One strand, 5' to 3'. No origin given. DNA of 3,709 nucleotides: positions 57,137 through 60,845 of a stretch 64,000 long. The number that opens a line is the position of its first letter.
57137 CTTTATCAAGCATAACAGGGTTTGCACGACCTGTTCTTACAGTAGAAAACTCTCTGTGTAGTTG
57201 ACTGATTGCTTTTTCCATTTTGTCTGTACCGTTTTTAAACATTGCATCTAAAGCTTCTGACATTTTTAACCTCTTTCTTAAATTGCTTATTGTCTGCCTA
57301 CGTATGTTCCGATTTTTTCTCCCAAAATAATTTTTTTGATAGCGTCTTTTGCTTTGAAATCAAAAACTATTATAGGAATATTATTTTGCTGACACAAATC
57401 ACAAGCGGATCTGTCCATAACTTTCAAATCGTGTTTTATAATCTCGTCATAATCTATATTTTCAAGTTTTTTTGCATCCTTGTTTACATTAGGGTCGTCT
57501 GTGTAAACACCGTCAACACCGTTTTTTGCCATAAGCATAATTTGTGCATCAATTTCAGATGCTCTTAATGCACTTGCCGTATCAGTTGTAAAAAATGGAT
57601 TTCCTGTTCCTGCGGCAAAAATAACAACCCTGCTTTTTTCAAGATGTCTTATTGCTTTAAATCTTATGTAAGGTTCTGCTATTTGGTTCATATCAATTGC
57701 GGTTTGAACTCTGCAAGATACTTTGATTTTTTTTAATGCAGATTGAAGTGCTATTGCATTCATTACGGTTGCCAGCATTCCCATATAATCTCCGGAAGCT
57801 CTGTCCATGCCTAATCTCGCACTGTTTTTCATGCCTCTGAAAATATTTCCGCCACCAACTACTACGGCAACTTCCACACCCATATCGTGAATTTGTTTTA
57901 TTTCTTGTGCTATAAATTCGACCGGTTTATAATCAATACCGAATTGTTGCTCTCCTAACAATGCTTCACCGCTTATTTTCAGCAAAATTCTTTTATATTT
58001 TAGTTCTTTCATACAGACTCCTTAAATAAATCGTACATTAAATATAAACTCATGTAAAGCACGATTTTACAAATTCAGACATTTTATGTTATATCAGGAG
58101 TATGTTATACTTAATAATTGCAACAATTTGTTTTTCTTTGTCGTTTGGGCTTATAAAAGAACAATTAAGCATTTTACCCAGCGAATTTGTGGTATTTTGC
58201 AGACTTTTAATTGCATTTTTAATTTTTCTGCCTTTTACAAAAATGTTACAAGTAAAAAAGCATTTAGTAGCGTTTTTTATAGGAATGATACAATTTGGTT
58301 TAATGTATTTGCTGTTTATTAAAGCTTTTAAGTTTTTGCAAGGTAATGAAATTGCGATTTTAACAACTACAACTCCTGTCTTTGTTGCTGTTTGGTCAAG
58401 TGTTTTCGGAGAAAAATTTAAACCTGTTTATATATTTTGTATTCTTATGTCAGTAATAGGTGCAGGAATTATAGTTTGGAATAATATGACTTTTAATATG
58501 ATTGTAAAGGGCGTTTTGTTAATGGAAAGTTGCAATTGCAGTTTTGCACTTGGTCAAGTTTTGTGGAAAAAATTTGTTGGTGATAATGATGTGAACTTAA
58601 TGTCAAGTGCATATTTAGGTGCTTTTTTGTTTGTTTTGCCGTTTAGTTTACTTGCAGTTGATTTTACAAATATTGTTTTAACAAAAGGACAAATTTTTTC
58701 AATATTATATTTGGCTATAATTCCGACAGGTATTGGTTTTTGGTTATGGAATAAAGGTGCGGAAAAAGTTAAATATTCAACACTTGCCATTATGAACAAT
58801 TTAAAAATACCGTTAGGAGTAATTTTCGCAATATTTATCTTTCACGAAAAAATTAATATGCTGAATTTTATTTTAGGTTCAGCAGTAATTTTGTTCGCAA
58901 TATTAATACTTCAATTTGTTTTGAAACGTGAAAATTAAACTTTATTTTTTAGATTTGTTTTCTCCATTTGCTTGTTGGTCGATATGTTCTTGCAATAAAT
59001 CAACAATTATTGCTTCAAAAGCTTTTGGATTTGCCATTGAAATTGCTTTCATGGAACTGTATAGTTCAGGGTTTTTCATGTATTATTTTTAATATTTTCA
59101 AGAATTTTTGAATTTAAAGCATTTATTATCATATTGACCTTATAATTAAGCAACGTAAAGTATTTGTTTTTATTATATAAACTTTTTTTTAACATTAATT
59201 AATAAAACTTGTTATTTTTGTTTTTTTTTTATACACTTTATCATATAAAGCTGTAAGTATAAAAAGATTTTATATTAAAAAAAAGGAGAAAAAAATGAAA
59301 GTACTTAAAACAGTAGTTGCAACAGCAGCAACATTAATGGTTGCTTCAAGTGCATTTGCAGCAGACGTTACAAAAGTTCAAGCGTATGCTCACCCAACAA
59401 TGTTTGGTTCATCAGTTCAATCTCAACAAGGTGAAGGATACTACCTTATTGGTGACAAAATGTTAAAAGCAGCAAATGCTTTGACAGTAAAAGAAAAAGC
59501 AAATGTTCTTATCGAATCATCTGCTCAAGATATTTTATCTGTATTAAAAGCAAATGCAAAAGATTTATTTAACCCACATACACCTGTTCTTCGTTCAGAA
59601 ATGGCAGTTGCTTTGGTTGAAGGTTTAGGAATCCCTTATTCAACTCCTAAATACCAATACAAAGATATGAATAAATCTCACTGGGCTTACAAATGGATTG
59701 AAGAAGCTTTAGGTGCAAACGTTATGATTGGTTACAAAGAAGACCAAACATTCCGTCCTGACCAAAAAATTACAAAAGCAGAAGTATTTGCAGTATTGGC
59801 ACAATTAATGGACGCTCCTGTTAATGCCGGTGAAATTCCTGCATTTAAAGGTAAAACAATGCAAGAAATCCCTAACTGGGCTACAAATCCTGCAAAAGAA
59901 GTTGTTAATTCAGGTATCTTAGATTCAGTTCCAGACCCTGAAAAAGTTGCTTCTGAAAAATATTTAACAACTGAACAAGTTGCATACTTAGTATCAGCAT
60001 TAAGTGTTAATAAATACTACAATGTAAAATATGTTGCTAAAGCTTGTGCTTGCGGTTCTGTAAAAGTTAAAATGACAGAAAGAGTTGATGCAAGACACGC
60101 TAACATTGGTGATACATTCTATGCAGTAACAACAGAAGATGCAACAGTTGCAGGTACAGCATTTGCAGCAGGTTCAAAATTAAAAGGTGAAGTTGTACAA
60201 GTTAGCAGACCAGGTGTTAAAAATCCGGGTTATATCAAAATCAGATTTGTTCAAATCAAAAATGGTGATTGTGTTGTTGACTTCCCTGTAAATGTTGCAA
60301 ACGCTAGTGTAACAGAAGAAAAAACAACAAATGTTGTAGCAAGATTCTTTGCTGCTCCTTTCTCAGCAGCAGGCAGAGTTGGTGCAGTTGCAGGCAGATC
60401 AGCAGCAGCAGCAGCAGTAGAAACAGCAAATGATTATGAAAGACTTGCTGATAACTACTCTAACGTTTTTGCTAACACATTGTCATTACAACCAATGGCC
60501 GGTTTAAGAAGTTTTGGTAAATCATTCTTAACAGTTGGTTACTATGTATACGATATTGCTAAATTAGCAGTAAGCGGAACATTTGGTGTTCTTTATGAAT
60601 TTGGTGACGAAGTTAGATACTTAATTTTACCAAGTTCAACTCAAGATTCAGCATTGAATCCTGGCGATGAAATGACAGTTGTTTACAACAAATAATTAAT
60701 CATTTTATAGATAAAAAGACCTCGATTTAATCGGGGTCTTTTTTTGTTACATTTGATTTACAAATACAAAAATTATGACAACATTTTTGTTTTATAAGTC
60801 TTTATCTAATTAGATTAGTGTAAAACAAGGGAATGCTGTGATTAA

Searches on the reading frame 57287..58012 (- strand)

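Call 51: search_protein_families(library=pfam, proteins=[window:57287-58012:-], max_evalue=0.001)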
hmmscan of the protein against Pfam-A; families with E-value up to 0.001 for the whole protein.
window:57287-58012:- (241 aa): 1 family
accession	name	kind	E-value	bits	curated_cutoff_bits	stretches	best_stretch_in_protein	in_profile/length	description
PF00696.33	AA_kinase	-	3e-33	115.9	24.9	1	7-218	1-234/234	Amino acid kinase family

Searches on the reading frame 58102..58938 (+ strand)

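Call 51: search_protein_families(library=pfam, proteins=[window:58102-58938:+], max_evalue=0.001)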
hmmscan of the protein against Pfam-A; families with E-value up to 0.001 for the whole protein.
window:58102-58938:+ (278 aa): 1 family
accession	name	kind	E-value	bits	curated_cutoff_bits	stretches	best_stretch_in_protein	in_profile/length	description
PF00892.27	EamA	-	1e-27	97.5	28.2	2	2-125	5-134/135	EamA-like transporter family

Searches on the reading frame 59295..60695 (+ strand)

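Call 51: search_protein_families(library=pfam, proteins=[window:59295-60695:+], max_evalue=0.001)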
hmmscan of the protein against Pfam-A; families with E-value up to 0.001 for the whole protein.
window:59295-60695:+ (466 aa): 1 family
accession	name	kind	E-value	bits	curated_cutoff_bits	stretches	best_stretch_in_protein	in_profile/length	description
PF00395.25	SLH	-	9.5e-12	45.1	20.8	1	122-164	2-43/44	S-layer homology domain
